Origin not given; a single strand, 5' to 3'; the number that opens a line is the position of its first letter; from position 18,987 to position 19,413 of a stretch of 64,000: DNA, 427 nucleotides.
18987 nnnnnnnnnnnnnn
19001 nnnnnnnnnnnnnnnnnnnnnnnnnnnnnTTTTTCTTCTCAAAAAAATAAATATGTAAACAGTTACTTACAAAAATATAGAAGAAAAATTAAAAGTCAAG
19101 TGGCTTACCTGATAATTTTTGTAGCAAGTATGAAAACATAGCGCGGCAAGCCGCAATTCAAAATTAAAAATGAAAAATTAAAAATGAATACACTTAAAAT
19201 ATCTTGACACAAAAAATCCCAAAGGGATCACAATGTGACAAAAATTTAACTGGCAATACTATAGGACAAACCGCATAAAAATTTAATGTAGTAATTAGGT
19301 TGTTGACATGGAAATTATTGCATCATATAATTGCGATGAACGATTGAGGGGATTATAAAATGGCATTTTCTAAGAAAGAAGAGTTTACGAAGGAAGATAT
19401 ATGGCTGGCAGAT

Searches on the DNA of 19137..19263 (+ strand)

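Call 70: search_dna_similar(query=window:19137-19263:+, collection=plasmids, mode=distant, max_evalue=0.01, max_rows=10)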
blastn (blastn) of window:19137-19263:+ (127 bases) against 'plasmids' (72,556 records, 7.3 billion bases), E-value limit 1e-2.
No match.
